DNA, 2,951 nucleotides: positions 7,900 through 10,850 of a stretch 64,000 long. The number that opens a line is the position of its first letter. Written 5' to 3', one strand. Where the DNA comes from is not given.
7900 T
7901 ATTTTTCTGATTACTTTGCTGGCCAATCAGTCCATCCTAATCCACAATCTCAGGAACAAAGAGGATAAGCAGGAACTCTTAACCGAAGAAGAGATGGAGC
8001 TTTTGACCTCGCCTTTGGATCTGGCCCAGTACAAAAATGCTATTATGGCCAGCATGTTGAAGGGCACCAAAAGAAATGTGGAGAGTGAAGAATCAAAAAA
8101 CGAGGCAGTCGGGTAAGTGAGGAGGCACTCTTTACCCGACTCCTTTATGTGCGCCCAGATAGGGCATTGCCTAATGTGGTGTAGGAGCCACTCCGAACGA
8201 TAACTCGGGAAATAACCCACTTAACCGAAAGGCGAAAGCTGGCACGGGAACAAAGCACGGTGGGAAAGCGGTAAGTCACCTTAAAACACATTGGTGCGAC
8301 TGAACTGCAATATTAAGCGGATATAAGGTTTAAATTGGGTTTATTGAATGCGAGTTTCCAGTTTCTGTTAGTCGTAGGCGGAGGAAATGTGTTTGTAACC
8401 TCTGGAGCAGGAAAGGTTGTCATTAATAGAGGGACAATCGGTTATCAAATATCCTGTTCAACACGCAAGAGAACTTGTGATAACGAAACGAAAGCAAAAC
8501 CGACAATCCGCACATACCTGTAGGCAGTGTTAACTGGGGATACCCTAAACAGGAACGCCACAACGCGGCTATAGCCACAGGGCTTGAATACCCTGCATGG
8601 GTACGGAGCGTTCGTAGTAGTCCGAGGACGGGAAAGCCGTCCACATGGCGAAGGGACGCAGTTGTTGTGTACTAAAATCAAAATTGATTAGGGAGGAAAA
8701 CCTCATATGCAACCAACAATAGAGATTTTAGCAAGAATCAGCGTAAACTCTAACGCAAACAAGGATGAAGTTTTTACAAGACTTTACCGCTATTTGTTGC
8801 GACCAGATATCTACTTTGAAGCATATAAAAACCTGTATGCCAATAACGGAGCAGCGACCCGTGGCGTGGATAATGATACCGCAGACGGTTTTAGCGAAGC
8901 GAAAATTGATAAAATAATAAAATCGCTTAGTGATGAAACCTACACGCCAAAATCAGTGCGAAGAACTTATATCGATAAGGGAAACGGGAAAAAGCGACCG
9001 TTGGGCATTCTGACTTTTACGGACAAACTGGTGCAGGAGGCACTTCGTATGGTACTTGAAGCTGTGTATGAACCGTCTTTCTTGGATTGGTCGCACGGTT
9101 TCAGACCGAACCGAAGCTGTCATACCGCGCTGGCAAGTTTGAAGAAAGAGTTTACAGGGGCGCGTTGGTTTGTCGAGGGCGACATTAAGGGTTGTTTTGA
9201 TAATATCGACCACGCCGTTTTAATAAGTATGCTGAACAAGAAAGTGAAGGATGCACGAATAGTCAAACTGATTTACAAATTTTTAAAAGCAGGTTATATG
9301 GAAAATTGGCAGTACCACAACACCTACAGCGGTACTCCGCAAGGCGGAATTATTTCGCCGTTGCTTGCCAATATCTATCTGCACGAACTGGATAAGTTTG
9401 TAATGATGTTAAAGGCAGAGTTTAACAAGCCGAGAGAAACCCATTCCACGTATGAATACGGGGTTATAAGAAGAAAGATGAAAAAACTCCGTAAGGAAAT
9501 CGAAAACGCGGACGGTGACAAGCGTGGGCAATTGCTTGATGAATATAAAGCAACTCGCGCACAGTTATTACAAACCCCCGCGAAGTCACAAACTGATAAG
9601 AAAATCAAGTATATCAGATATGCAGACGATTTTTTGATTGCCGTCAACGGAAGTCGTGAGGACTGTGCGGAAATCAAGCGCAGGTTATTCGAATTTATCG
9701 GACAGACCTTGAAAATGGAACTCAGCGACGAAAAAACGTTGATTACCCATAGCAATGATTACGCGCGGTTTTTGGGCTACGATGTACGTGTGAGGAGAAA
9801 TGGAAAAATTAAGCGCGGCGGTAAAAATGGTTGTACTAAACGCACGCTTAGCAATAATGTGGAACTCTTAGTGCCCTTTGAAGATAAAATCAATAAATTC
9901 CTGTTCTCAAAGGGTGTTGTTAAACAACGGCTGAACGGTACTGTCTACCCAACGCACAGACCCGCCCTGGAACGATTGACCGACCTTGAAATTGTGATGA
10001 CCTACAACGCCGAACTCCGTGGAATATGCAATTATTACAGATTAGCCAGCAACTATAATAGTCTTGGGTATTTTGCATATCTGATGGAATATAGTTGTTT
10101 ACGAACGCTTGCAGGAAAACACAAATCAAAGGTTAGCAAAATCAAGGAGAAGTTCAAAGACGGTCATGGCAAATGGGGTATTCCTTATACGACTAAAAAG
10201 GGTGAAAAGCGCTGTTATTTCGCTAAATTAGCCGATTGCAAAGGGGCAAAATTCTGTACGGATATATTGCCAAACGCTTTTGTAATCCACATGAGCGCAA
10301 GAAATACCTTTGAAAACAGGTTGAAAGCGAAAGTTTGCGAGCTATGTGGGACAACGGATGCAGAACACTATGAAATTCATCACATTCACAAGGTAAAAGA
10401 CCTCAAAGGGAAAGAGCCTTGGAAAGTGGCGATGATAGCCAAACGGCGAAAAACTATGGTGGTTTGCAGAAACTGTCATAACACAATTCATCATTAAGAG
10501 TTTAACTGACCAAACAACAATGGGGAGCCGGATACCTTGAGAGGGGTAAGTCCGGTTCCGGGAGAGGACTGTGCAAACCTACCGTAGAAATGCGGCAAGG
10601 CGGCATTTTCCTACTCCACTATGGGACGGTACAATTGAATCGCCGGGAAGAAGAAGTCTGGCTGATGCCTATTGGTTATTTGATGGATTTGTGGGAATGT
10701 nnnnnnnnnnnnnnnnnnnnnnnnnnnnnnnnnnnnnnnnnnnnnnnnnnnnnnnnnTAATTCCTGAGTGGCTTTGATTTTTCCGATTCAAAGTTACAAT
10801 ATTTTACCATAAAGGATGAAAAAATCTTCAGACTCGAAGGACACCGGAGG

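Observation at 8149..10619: Group IIA intron inserted in the -1 frame (gpT) extension of the tail chaperone, so the GT fusion should depend on splicing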

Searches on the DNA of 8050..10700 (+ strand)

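Call 13: search_dna_similar(query=window:8149-10619:+, collection=phages, mode=distant, max_rows=25)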
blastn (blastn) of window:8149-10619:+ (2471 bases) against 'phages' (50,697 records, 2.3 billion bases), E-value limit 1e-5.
Records with a match: 6; places in all: 6; records where one place covers at least 80% of the query: 1.
Best place of each record, by identity: >=99% 1; 80-90% 2; 60-80% 3.
By first word of the organism name: Bacteriophage 2; phage 1; Bacillus 1; StxXX-converting 1; Escherichia 1.
By host as written in the record: - 4; Bacillus subtilis subsp. subtilis str. 168 1; Escherichia coli O111 1.
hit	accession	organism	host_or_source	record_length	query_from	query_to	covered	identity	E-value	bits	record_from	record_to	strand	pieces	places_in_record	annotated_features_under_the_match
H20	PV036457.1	phage IMGVR 15682261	human feces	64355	1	2471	100%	100.0%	0e+0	4452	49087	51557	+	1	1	reverse transcriptase | hypothetical protein (x5)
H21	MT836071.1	Bacteriophage sp.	human fecal samples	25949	379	1250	22%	68.6%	2e-20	203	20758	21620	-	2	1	record has no annotation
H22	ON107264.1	Bacillus phage BUCT083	Bacillus subtilis subsp. subtilis str. ...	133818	383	517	5%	71.3%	7e-8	67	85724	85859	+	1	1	none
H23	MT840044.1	Bacteriophage sp.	human fecal samples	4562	1174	1253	3%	76.3%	1e-5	60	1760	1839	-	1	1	record has no annotation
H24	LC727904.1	StxXX-converting phage Stx1_JNE110649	-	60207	456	515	2%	81.7%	1e-5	60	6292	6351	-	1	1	none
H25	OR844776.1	Escherichia phage ECO111 5-P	Escherichia coli O111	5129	456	515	2%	81.7%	1e-5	60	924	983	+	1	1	record has no annotation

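Call 14: search_dna_similar(query=window:8149-10619:+, collection=plasmids, mode=distant, max_rows=25)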
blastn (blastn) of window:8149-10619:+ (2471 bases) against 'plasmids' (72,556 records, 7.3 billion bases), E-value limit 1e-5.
Records with a match: 362; places in all: 474; records where one place covers at least 80% of the query: 0.
Best place of each record, by identity: 95-99% 3; 90-95% 13; 80-90% 125; 60-80% 221.
By first word of the organism name: Bacillus 125; Lactococcus 35; Escherichia 18; Clostridium 17; Sinorhizobium 16; Sphingobium 13; Priestia 10; Rhizobium 10; Streptomyces 10; Rhodococcus 10; and 44 more.
By predicted mobility (MOB-suite, as given by PLSDB): non-mobilizable 150; conjugative 115; mobilizable 97.
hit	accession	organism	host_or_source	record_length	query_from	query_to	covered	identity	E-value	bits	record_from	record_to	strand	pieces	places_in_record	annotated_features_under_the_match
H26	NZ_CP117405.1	Lactococcus lactis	wheat,Cell culture,rhizosphere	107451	1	2471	75%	69.1%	4e-162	704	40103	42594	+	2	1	reverse transcriptase domain-containing protein | relaxase/mobilization nuclease domain-containing protein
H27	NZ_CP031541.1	Lactococcus cremoris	prokaryote,dairy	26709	1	2471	64%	70.7%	9e-164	716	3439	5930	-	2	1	reverse transcriptase domain-containing protein | relaxase/mobilization nuclease domain-containing protein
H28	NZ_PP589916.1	Lactococcus sp.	Bacterial culture,Dairy environment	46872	1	2471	64%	70.7%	9e-164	716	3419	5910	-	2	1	reverse transcriptase domain-containing protein | relaxase/mobilization nuclease domain-containing protein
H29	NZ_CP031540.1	Lactococcus cremoris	prokaryote,dairy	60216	1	2471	64%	70.7%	9e-164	711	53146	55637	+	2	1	reverse transcriptase domain-containing protein | relaxase/mobilization nuclease domain-containing protein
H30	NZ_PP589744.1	Lactococcus sp.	Bacterial culture,Dairy environment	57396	1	2471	64%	70.7%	9e-164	711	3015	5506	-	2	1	reverse transcriptase domain-containing protein | relaxase/mobilization nuclease domain-containing protein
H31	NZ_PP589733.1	Lactococcus sp.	Bacterial culture,Dairy environment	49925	1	2471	64%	70.7%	9e-164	711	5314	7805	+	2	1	reverse transcriptase domain-containing protein | relaxase/mobilization nuclease domain-containing protein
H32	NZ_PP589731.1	Lactococcus sp.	Bacterial culture,Dairy environment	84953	1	2471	64%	70.7%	9e-164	711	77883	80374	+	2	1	reverse transcriptase domain-containing protein | relaxase/mobilization nuclease domain-containing protein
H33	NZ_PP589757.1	Lactococcus sp.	Bacterial culture,Dairy environment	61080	1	2471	64%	70.7%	9e-164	711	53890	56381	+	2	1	reverse transcriptase domain-containing protein | relaxase/mobilization nuclease domain-containing protein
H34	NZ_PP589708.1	Lactococcus sp.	Bacterial culture,Dairy environment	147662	1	2471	64%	70.7%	9e-164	711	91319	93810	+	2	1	reverse transcriptase domain-containing protein | relaxase/mobilization nuclease domain-containing protein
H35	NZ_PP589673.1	Lactococcus sp.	Bacterial culture,Dairy environment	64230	1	2471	64%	70.7%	9e-164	711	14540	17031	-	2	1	reverse transcriptase domain-containing protein | relaxase/mobilization nuclease domain-containing protein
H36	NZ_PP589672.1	Lactococcus sp.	Bacterial culture,Dairy environment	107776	1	2471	64%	70.7%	9e-164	711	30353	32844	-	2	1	reverse transcriptase domain-containing protein | relaxase/mobilization nuclease domain-containing protein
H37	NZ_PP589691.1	Lactococcus sp.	Bacterial culture,Dairy environment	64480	1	2471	64%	70.7%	9e-164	711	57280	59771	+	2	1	reverse transcriptase domain-containing protein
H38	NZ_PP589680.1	Lactococcus sp.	Bacterial culture,Dairy environment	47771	1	2471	64%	70.7%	9e-164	711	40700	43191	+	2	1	reverse transcriptase domain-containing protein | relaxase/mobilization nuclease domain-containing protein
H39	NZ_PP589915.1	Lactococcus sp.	Bacterial culture,Dairy environment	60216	1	2471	64%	70.7%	9e-164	711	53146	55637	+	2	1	reverse transcriptase domain-containing protein | relaxase/mobilization nuclease domain-containing protein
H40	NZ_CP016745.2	Lactococcus cremoris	Single cell,Dairy fermentation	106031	1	2471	64%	70.7%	9e-164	711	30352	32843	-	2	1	reverse transcriptase domain-containing protein | relaxase/mobilization nuclease domain-containing protein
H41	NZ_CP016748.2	Lactococcus cremoris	Single cell,Dairy fermentation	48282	1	2471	64%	70.7%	9e-164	711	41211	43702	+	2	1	reverse transcriptase domain-containing protein | relaxase/mobilization nuclease domain-containing protein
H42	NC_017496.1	Lactococcus cremoris subsp. cremoris A76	cheese production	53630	1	2471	64%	70.6%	4e-162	706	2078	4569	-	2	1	reverse transcriptase domain-containing protein | relaxase/mobilization nuclease domain-containing protein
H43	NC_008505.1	Lactococcus cremoris subsp. cremoris SK11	-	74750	1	2471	64%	70.6%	9e-164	711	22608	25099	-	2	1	reverse transcriptase domain-containing protein | relaxase/mobilization nuclease domain-containing protein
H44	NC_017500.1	Lactococcus lactis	-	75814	1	2471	64%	70.6%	9e-164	711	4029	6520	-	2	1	reverse transcriptase domain-containing protein | relaxase/mobilization nuclease domain-containing protein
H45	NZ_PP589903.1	Lactococcus sp.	Bacterial culture,Dairy environment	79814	1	2471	64%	70.6%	9e-164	711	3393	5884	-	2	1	reverse transcriptase domain-containing protein | relaxase/mobilization nuclease domain-containing protein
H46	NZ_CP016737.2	Lactococcus cremoris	Single cell,Dairy fermentation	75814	1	2471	64%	70.6%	9e-164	711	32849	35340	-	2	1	reverse transcriptase domain-containing protein | relaxase/mobilization nuclease domain-containing protein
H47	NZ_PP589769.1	Lactococcus sp.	Bacterial culture,Dairy environment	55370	1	2471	64%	70.6%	1e-162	706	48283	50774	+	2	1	reverse transcriptase domain-containing protein | relaxase/mobilization nuclease domain-containing protein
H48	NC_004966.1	Lactococcus lactis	-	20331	1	2471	64%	70.6%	9e-164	707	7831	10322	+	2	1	reverse transcriptase domain-containing protein | relaxase/mobilization nuclease domain-containing protein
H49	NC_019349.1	Lactococcus cremoris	raw milk cheese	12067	1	2471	64%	70.6%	9e-164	707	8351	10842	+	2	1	reverse transcriptase domain-containing protein | relaxase/mobilization nuclease domain-containing protein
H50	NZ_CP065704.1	Lactococcus lactis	-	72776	1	2471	64%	70.6%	9e-164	707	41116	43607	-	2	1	reverse transcriptase domain-containing protein | relaxase/mobilization nuclease domain-containing protein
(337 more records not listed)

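Call 15: get_annotated_region(hit=H20, flank=6000)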
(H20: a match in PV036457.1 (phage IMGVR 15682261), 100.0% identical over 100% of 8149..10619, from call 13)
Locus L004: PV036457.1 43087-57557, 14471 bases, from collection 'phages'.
description: Phage IMGVR 15682261, complete genome.
organism: phage IMGVR 15682261 (NCBI taxid 3403688)
taxonomy: Viruses; Duplodnaviria; Heunggongvirae; Uroviricota; Caudoviricetes; Ca. Heliusvirales
host: -; source: human feces; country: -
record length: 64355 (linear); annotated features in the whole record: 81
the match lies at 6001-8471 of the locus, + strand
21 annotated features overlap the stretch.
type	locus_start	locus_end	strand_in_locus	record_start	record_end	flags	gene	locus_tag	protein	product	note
CDS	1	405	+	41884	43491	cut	-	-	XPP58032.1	terminase large subunit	-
CDS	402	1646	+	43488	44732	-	-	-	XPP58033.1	portal protein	-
CDS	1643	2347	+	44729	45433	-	-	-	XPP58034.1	head maturation protease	-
CDS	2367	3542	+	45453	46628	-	-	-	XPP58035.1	major head protein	-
CDS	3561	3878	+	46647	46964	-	-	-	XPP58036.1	hypothetical protein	-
CDS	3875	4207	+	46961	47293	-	-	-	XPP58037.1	hypothetical protein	-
CDS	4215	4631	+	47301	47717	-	-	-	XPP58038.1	hypothetical protein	-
CDS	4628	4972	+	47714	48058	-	-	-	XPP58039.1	tail terminator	-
CDS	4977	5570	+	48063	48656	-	-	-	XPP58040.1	hypothetical protein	-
CDS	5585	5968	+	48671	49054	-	-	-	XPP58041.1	tail protein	-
CDS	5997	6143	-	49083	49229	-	-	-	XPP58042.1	hypothetical protein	-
CDS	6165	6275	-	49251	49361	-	-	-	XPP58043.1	hypothetical protein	-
CDS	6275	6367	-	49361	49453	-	-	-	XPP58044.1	hypothetical protein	-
CDS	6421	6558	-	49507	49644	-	-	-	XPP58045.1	hypothetical protein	-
CDS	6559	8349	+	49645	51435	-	-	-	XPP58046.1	reverse transcriptase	-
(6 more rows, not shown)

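Call 16: get_annotated_region(hit=H48, flank=300)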
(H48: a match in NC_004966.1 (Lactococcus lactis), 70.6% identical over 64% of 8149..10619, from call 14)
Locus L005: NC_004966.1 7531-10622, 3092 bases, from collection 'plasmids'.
description: Lactococcus lactis subsp. lactis plasmid pAH82, complete sequence
organism: Lactococcus lactis (NCBI taxid 1360)
taxonomy: Bacteria; Bacillota; Bacilli; Lactobacillales; Streptococcaceae; Lactococcus; Lactococcus lactis
host: -; source: -; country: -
typing (MOB-suite, as given by PLSDB): mobilizable; replicon rep_cluster_799; relaxase MOBP,MOB_Unknown
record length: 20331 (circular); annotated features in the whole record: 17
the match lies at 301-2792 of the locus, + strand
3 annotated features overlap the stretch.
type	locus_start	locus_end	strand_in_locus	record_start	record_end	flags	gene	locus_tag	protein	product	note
CDS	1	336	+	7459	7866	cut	-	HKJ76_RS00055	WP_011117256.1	relaxase/mobilization nuclease domain-containing protein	-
CDS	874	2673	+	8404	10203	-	-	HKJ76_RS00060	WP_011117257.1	reverse transcriptase domain-containing protein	-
CDS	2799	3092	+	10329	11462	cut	-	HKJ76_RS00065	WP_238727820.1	relaxase/mobilization nuclease domain-containing protein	-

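Call 46: search_rna_families(sources=[L009, L010, L012, L004, L011], threshold=gathering)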
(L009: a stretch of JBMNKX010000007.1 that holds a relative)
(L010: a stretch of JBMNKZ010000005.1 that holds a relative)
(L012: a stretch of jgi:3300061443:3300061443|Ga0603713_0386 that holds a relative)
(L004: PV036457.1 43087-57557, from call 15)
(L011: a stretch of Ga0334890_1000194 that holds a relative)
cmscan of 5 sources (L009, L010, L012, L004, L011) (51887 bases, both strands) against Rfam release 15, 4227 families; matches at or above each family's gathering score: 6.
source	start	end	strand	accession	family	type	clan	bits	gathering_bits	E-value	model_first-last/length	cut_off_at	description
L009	2838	2934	-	RF00029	Intron_gpII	Intron;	-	56.4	40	1.7e-08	1-77/77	no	Group II catalytic intron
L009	116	212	-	RF00029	Intron_gpII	Intron;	-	54.6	40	4.7e-08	1-77/77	no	Group II catalytic intron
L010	7614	7710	+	RF00029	Intron_gpII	Intron;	-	54.6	40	4.7e-08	1-77/77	no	Group II catalytic intron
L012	4905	5001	+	RF00029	Intron_gpII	Intron;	-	54.6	40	4.7e-08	1-77/77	no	Group II catalytic intron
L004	8375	8471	+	RF00029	Intron_gpII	Intron;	-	54.6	40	4.7e-08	1-77/77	no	Group II catalytic intron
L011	9327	9423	+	RF00029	Intron_gpII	Intron;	-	54.6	40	4.7e-08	1-77/77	no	Group II catalytic intron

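Call 59: search_rna_families(source=window, start=8050, end=10700, threshold=evalue, max_evalue=0.1)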
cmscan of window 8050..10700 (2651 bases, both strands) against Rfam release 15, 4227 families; matches with E-value up to 0.1: 2.
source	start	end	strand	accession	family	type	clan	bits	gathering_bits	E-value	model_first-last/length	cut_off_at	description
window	10523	10619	+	RF00029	Intron_gpII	Intron;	-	54.6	40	2.4e-09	1-77/77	no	Group II catalytic intron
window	9056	9109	+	RF02851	Ysr283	Gene; antisense;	-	18.5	58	0.026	175-228/253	no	Yersinia sRNA 283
